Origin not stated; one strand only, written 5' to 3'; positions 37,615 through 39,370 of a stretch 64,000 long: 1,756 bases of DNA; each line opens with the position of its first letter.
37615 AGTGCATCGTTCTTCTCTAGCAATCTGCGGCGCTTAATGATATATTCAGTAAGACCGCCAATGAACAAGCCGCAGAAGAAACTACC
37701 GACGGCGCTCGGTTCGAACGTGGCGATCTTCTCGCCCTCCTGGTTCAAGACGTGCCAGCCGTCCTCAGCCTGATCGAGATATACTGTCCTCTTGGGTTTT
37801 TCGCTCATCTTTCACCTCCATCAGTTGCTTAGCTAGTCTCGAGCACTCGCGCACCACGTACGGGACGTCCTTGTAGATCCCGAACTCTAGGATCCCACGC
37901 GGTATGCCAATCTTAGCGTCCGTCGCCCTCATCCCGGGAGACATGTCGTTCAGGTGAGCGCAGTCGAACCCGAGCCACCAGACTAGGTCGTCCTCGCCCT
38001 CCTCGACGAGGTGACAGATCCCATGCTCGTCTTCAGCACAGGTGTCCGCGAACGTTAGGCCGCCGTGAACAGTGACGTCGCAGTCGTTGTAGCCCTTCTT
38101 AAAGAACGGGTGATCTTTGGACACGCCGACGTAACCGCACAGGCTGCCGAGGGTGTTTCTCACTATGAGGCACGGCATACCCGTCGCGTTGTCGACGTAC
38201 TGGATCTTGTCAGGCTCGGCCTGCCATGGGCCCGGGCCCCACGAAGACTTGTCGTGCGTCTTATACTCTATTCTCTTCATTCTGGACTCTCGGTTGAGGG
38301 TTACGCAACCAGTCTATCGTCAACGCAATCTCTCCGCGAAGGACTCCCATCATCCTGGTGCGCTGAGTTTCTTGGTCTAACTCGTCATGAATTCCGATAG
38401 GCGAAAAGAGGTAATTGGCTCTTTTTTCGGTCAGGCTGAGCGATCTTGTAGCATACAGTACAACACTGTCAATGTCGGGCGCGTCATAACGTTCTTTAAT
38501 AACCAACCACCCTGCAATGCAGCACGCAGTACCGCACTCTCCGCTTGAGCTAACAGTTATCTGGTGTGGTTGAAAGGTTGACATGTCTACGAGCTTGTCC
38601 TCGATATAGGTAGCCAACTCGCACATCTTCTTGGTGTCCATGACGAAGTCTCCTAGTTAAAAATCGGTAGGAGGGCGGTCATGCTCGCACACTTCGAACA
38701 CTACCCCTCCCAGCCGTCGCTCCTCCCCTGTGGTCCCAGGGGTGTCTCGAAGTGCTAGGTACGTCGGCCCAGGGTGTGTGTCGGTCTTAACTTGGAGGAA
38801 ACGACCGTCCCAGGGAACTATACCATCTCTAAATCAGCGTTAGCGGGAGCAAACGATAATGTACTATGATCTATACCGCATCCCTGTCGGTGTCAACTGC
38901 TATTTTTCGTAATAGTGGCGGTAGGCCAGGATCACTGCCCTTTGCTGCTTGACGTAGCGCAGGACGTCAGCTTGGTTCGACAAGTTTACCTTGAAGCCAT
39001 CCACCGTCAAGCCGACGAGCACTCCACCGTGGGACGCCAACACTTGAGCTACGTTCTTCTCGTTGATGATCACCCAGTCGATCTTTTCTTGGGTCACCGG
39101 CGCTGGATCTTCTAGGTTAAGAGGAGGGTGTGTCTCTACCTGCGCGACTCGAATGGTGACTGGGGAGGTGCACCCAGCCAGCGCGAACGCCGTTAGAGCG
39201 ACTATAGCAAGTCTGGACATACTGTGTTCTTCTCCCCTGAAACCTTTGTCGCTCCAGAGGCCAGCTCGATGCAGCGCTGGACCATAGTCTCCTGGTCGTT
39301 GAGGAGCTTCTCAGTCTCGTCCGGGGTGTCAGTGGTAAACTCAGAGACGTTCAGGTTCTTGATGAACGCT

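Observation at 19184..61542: Five-copy family of small Cys-motif proteins scattered through the accessory region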

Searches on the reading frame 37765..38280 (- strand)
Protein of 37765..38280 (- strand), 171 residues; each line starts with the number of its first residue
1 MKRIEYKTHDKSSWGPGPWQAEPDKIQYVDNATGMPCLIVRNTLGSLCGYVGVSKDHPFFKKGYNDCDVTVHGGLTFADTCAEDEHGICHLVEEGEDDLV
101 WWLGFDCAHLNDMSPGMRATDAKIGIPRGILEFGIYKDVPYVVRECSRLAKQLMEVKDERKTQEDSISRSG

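Call 48: search_protein_families(library=pfam, proteins=[window:37765-38280:-], max_evalue=0.01)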
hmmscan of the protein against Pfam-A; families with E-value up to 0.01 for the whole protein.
window:37765-38280:- (171 aa): 0 families

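Call 49: search_protein_families(library=phrogs, proteins=[window:37765-38280:-], max_evalue=0.001)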
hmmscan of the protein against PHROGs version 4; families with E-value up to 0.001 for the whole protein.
window:37765-38280:- (171 aa): 2 families
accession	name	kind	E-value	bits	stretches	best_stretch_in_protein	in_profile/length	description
phrog_2164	-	unknown function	2.2e-30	106.4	1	12-160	8-132/135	-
phrog_28554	-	other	2.1e-08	35.1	1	34-164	31-136/236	MazG-like pyrophosphatase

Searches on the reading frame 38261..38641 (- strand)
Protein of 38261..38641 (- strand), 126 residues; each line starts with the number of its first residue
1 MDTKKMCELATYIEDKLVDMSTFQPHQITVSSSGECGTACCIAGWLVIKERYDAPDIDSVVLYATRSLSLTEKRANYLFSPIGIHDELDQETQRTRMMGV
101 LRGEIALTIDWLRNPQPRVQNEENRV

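Call 6: search_protein_families(library=pfam, proteins=[window:38261-38641:-], max_evalue=1)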
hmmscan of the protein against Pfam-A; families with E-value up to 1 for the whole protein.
window:38261-38641:- (126 aa): 0 families

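Call 7: search_protein_families(library=phrogs, proteins=[window:38261-38641:-], max_evalue=1)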
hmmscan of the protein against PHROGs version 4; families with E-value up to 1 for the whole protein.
window:38261-38641:- (126 aa): 4 families
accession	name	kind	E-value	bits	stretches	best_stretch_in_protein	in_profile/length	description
phrog_889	-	unknown function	7.8e-05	23.3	1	31-84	58-130/162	-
phrog_13468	-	unknown function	0.0012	19.6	1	30-49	38-56/195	-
phrog_30739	-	unknown function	0.0031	18.6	1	24-48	19-47/163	-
phrog_9355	-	unknown function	0.0045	18.2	1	40-63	17-38/59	-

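Call 12: search_protein_families(library=ncbifam, proteins=[window:38261-38641:-], max_evalue=1)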
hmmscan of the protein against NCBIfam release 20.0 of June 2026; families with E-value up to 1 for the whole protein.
window:38261-38641:- (126 aa): 0 families

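Call 13: search_protein_families(library=padloc, proteins=[window:38261-38641:-], max_evalue=1)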
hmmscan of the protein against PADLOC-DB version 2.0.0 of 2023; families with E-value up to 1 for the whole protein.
window:38261-38641:- (126 aa): 0 families

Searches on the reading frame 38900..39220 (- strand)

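Call 48: search_protein_families(library=pfam, proteins=[window:38900-39220:-], max_evalue=0.01)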
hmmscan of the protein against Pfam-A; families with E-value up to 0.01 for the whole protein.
window:38900-39220:- (106 aa): 0 families

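Call 49: search_protein_families(library=phrogs, proteins=[window:38900-39220:-], max_evalue=0.001)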
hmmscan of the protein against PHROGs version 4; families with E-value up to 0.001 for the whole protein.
window:38900-39220:- (106 aa): 2 families
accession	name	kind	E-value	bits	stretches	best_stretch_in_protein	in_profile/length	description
phrog_812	-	lysis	1e-13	52.3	1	1-103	1-90/102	Rz-like spanin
phrog_22199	-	unknown function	8.1e-09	36.5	1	61-101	15-55/58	-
